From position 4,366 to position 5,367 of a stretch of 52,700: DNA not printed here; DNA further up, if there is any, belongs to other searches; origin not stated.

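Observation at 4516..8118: Tightly coupled operon: orphan ABC ATPase, G3E GTPase, NifS cysteine desulfurase and an Fe-S-motif protein, as a candidate dedicated metallocluster maturation system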

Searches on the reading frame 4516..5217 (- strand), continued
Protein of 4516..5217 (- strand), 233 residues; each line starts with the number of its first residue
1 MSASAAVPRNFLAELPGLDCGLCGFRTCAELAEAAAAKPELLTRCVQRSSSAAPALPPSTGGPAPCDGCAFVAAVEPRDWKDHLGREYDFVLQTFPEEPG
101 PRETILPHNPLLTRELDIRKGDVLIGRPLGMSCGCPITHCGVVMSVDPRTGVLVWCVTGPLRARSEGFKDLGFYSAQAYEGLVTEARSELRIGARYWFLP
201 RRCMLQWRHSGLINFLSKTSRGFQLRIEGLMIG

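Call 17: predict_structure(alignment_id=A1)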
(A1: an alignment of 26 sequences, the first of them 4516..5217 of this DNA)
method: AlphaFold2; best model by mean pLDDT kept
length: 233 residues; sequences in the alignment: 26
mean_pLDDT: 77.1   pTM: 0.59
mean pLDDT of the five models: 77.1, 76.5, 70.9, 68.4, 50.2
residues with pLDDT >= 90: 59; 70-90: 103; 50-70: 46; < 50: 25
segments of 3 or more residues with pLDDT < 50: 50-65, 67-73
pLDDT, mean of each block of 10 residues (from residue 1): 56 65 82 85 70 41 45 57 87 85 77 87 84 70 89 83 76 87 93 93 75 95 92 75
secondary structure, 60 per line:
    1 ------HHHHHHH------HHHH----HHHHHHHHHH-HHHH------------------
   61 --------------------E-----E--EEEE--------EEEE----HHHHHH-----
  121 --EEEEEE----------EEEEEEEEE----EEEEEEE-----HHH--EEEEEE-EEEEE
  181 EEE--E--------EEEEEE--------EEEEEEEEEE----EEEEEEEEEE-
elements in order: H7-13 H20-23 H28-37 H39-42 E90-93 E102-105 H110-115 E123-128 E139-147 E152-158 E169-174 E176-183 E195-200 E209-218 E223-232

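Call 20: fold_search(model_id=the predicted structure, library=pdb)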
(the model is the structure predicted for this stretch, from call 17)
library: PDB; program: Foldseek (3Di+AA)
matches with E <= 10: 800; with E <= 0.001: 0
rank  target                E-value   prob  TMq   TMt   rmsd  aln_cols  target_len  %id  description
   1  5xu0_A                3.9e-02  0.41  0.17  0.17   8.6       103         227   14  Structure of the membrane fusion protein Spr0693 from Streptococcus pneumoniae R6 (released 2018-01-24)
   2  1k28_D                5.9e-02  0.18  0.18  0.13  14.9       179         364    7  The Structure of the Bacteriophage T4 Cell-Puncturing Device (released 2002-02-06)
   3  6lgl_j                6.6e-02  0.18  0.16  0.16  15.7       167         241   12  The atomic structure of varicella-zoster virus A-capsid (released 2020-07-29)
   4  5zdn                  8.4e-02  0.14  0.14  0.16  14.0       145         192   14  The complex structure of FomD with CDP (released 2018-07-25)
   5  2z6b_D                1.2e-01  0.20  0.22  0.15  14.9       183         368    7  Crystal Structure Analysis of (gp27-gp5)3 conjugated with Fe(III) protoporphyrin (released 2008-04-15)
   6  6lgn_n                1.5e-01  0.14  0.17  0.15  15.4       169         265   12  The atomic structure of varicella zoster virus C-capsid (released 2020-07-29)
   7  1z85_B                1.6e-01  0.89  0.20  0.21   8.0        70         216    7  Crystal structure of a predicted rna methyltransferase (tm1380) from thermotoga maritima msb8 at 2.12 A resolution (released 2005-04-12)
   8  6tba_8A               1.7e-01  0.16  0.21  0.12  12.7       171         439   10  Virion of native gene transfer agent (GTA) particle (released 2020-07-22)
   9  4ory_H                1.7e-01  0.04  0.13  0.16  15.0       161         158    9  Three-dimensional structure of the C65A-K59A double mutant of Human lipocalin-type Prostaglandin D Synthase holo, seco (released 2014-08-06)
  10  9coh_A                2.1e-01  0.06  0.08  0.05  15.5        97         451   13  Structure of the full-length Measles virus Fusion protein E170G E455G with mutated furin cleavage site in the pre-fusi (released 2026-01-21)
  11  8pkh_DM               2.3e-01  0.09  0.15  0.20  15.9       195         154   13  Borrelia bacteriophage BB1 procapsid, fivefold-symmetrized outer shell (released 2023-07-12)
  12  7vge_A                2.3e-01  0.07  0.15  0.17  11.7       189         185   10  Structure of the PDZ deleted variant of HtrA2 protease (S306A) (released 2022-06-01)
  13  5vx6_B                2.4e-01  0.25  0.17  0.19  18.4       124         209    9  Structure of Bacillus subtilis Inhibitor of motility (MotI/DgrA) (released 2017-11-22)
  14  1wth_D                2.4e-01  0.13  0.20  0.15  14.5       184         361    7  Crystal structure of gp5-S351L mutant and gp27 complex (released 2005-03-08)
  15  7vge_F                2.4e-01  0.04  0.13  0.15  13.7       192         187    9  Structure of the PDZ deleted variant of HtrA2 protease (S306A) (released 2022-06-01)
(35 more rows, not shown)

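Call 21: search_solved_structures(query=A1, max_evalue=1)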
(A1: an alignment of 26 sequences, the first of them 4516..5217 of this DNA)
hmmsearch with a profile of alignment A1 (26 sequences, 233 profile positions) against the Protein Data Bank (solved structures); distinct sequences matched with E-value up to 1: 7.
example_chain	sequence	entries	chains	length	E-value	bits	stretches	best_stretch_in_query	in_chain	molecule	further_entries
4djd_C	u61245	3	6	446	0.00054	22.5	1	9-57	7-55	Corrinoid/iron-sulfur protein large subunit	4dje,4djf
7zc6_B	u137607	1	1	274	0.0058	19.1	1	6-57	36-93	RnfB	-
9eri_B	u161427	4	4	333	0.014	17.9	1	10-56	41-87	Na(+)-translocating ferredoxin:NAD(+) oxidoreductase complex subunit B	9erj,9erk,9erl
9fzy_F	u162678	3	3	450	0.015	17.8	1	11-61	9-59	Corrinoid iron-sulfur protein large subunit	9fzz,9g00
2h9a_A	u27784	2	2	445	0.039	16.4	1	9-56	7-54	Carbon monoxide dehydrogenase corrinoid/iron-sulfur protein, gamma subunit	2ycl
4c1n_A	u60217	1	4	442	0.04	16.4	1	9-56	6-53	CARBON MONOXIDE DEHYDROGENASE CORRINOID/IRON-SULFUR PROTEIN, GAMMA SUBUNIT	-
8ahx_B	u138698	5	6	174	0.38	13.2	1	7-44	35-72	Ion-translocating oxidoreductase complex subunit B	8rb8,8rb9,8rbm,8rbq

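Call 47: find_encoding_contigs(protein=P0050, flank=9000, max_places=3)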
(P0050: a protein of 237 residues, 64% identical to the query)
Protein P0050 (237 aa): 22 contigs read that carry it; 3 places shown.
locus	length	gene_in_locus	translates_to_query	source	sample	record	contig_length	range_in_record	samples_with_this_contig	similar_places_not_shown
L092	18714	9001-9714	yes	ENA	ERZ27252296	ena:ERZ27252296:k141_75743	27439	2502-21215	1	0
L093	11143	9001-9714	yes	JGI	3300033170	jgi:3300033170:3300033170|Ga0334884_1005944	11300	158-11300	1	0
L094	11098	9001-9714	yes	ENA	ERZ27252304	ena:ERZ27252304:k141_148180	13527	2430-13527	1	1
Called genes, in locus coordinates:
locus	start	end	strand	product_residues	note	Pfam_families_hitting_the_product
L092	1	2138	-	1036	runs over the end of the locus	PF18952:DUF5696 (weak)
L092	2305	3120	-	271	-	PF04909:Amidohydro_2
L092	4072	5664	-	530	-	PF06439:3keto-disac_hyd, PF13088:BNR_2, PF13859:BNR_3, PF02012:BNR (faint), PF15902:Sortilin-Vps10 (faint)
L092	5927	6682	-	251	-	PF04909:Amidohydro_2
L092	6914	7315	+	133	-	PF02082:Rrf2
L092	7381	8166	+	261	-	PF00005:ABC_tran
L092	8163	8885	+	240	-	PF02492:cobW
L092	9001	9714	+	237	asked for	PF04060:FeS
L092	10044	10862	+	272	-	PF01791:DeoC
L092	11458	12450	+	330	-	PF01959:DHQS, PF26558:DHQS_2nd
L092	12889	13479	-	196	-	PF07963:N_methyl, PF07596:SBP_bac_10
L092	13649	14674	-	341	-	PF08240:ADH_N, PF16912:Glu_dehyd_C, PF00107:ADH_zinc_N, PF13602:ADH_zinc_N_2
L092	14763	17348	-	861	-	-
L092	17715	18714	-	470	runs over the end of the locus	PF00884:Sulfatase, PF01663:Phosphodiest (weak), PF16347:SGSH_C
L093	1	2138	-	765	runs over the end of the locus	?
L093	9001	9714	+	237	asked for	PF04060:FeS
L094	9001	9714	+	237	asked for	PF04060:FeS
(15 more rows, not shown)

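Call 48: find_encoding_contigs(protein=P0098, flank=9000, max_places=1)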
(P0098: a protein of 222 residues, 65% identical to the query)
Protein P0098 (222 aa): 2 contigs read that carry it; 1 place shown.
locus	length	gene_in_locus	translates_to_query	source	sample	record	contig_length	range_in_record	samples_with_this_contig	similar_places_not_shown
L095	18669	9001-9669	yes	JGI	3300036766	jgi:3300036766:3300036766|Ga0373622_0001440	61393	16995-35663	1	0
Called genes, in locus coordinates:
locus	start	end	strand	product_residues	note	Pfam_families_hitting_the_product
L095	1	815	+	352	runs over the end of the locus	PF00005:ABC_tran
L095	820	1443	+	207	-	-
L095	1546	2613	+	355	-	PF01261:AP_endonuc_2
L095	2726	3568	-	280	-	-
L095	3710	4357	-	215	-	-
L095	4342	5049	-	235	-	-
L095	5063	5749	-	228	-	-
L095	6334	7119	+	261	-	PF00005:ABC_tran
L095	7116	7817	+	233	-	PF02492:cobW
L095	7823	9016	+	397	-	PF00266:Aminotran_5, PF01041:DegT_DnrJ_EryC1 (weak), PF01212:Beta_elim_lyase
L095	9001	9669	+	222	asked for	PF04060:FeS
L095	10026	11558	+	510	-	-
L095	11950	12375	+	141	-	-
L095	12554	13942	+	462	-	-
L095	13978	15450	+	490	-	PF07610:DUF1573, PF22544:HYDIN_VesB_CFA65-like_Ig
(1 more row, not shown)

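Call 55: search_protein_families(library=pfam, alignment_id=A3, max_evalue=0.00001)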
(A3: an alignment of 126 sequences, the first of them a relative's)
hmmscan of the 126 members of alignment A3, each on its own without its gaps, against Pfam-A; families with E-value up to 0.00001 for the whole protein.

A. member 1, L001:11167-11616:+ (149 aa): 0 families

B. families by the number of members that match (of 126 scanned): 69 families (the first 25 are shown)
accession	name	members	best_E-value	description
PF00291.31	PALP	7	8.8e-86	Pyridoxal-phosphate dependent enzyme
PF01053.26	Cys_Met_Meta_PP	3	2.4e-150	Cys/Met metabolism PLP-dependent enzyme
PF14489.11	QueF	3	4.4e-36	QueF-like protein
PF08534.16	Redoxin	3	1.7e-27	Redoxin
PF00578.27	AhpC-TSA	3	2.8e-22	AhpC/TSA family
PF00571.33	CBS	3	2.1e-18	CBS domain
PF13531.11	SBP_bac_11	2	9.6e-41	Bacterial extracellular solute-binding protein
PF02625.21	XdhC_CoxI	2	9e-24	XdhC and CoxI family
PF01547.30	SBP_bac_1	2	3e-16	Bacterial extracellular solute-binding protein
PF12146.15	Hydrolase_4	2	7.4e-10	Serine aminopeptidase, S33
PF07596.16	SBP_bac_10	2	3.1e-08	Protein of unknown function (DUF1559)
PF13343.11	SBP_bac_6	2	5.5e-07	Bacterial extracellular solute-binding protein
PF00171.27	Aldedh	1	1.4e-169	Aldehyde dehydrogenase family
PF04734.18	Ceramidase_alk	1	9.4e-157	Neutral/alkaline non-lysosomal ceramidase, N-terminal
PF01583.26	APS_kinase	1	2.6e-58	Adenylylsulphate kinase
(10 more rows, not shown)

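Call 63: search_protein_families(library=padloc, proteins=[window:4516-5217:-], max_evalue=0.001)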
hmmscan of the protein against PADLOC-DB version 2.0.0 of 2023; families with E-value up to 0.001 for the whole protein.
window:4516-5217:- (233 aa): 0 families
